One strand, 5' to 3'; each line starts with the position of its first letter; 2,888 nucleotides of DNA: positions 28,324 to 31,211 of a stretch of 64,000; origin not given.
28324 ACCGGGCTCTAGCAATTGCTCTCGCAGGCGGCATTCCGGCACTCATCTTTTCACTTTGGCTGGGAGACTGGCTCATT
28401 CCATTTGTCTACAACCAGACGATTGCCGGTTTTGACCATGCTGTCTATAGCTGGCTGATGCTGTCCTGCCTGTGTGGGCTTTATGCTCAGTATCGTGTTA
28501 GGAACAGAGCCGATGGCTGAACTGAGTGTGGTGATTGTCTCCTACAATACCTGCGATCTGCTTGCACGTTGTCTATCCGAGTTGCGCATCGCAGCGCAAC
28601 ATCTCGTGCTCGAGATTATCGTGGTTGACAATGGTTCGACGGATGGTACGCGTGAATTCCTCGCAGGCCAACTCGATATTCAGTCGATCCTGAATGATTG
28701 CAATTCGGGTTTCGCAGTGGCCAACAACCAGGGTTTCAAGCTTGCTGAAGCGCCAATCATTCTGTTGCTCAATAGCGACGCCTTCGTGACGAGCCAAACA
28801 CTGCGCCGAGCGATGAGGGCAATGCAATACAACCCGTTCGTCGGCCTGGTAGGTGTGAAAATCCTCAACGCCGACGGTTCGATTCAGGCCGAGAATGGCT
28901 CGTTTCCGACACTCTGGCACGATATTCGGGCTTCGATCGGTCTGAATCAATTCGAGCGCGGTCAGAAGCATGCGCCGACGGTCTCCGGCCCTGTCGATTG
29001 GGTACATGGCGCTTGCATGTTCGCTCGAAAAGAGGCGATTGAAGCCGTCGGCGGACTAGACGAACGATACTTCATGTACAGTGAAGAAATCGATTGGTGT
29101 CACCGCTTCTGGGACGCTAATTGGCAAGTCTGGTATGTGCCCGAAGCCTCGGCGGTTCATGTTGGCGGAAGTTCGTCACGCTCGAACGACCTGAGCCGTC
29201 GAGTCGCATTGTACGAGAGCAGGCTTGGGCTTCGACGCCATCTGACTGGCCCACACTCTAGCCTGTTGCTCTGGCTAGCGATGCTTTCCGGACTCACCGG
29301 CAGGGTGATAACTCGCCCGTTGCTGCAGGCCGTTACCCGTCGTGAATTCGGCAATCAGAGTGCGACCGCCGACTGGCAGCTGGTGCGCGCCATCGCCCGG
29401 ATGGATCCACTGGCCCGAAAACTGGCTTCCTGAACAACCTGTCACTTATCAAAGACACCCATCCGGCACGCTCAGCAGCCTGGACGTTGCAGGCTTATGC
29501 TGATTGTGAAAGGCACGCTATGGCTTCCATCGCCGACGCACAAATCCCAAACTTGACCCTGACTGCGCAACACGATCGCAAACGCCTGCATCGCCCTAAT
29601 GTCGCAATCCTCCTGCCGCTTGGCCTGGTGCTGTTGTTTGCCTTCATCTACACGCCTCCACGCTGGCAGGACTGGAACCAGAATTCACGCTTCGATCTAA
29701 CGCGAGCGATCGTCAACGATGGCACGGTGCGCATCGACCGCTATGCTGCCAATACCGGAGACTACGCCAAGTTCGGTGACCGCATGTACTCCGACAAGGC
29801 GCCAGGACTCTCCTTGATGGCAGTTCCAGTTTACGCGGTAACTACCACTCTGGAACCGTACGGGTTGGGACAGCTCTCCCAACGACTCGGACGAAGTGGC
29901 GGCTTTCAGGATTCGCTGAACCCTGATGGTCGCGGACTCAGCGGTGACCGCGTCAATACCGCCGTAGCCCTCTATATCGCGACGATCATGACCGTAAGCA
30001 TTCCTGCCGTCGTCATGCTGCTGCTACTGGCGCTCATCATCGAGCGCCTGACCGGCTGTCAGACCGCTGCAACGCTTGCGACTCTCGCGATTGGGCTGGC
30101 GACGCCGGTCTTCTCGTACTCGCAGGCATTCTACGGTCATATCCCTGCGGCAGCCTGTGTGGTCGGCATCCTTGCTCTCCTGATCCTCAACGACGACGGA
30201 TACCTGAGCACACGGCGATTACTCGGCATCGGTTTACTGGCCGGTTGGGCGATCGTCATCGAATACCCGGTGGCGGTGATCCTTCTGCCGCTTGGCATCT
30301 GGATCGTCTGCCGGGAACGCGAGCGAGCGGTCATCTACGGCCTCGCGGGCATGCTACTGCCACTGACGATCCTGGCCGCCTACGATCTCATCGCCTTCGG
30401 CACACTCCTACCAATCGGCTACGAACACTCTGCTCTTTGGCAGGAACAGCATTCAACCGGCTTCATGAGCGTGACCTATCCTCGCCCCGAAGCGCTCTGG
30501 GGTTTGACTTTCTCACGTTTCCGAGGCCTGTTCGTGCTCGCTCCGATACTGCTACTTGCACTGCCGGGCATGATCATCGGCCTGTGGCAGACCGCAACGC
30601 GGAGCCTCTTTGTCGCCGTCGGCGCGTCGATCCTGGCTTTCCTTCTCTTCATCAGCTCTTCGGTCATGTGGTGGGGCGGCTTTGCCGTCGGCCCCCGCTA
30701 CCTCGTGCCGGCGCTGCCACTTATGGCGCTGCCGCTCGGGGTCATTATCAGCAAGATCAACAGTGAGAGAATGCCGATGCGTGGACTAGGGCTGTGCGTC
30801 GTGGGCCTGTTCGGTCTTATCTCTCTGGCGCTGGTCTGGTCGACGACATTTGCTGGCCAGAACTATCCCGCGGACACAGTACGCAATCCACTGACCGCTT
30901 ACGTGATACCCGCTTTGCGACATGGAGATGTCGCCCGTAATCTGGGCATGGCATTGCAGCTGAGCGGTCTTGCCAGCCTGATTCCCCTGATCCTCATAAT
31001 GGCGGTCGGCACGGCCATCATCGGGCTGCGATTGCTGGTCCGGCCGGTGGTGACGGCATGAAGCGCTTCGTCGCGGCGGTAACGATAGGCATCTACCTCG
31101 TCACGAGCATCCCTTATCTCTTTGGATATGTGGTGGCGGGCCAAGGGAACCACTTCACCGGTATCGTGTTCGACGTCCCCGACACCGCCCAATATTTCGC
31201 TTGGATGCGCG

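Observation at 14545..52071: Recurrent 14-bp palindrome TGAC-N6-GTCA restricted to promoter-type gaps of the glycan/heptose locus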

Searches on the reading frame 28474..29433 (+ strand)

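Call 40: search_protein_families(library=pfam, proteins=[window:28474-29433:+], max_evalue=0.0001)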
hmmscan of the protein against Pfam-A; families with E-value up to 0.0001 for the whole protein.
window:28474-29433:+ (319 aa): 5 families
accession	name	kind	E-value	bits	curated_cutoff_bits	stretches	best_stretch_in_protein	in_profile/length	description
PF00535.33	Glycos_transf_2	-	4.4e-22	79.2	23.3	1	18-157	1-132/168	Glycosyl transferase family 2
PF13641.12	Glyco_tranf_2_3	-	1.2e-14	55.4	27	1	17-234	3-216/230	Glycosyltransferase like family 2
PF13632.12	Glyco_trans_2_3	-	4e-11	43.5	27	1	95-237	1-130/198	Glycosyl transferase family group 2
PF13506.12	Glyco_transf_21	-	2.7e-07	30.6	21.7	1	84-235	22-160/174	Glycosyl transferase family 21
PF10111.15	Glyco_tranf_2_2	-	3.8e-05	23.8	27.3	0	45-116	29-105/276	Glycosyltransferase like family 2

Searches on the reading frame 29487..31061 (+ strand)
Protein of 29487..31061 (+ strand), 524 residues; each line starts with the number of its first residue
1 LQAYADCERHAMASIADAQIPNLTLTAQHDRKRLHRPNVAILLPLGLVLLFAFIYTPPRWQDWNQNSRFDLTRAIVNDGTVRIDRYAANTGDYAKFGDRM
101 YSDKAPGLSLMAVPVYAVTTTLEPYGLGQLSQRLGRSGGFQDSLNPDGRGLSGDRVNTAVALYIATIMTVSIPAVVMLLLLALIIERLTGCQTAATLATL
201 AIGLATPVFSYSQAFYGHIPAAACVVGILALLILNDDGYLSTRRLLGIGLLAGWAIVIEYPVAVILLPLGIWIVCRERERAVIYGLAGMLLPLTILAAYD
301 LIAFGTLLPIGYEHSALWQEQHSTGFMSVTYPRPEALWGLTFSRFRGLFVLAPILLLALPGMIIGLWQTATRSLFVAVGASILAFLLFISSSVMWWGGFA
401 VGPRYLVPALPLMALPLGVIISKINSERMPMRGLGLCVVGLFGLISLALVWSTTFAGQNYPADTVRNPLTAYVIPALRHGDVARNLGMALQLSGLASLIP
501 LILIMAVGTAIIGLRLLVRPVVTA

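Call 40: search_protein_families(library=pfam, proteins=[window:29487-31061:+], max_evalue=0.0001)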
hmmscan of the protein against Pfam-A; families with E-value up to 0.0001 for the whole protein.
window:29487-31061:+ (524 aa): 0 families

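Call 55: search_protein_families(library=ncbifam, proteins=[window:29487-31061:+], max_evalue=0.001)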
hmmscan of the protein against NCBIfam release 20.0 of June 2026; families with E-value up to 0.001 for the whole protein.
window:29487-31061:+ (524 aa): 1 family
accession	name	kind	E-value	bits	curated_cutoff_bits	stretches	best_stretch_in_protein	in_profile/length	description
NF047440.1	LA3751_2_3_fam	subfamily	3.1e-15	55.9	200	1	175-451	110-383/460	LA_3751/LA_3752 family putative glycosyltransferase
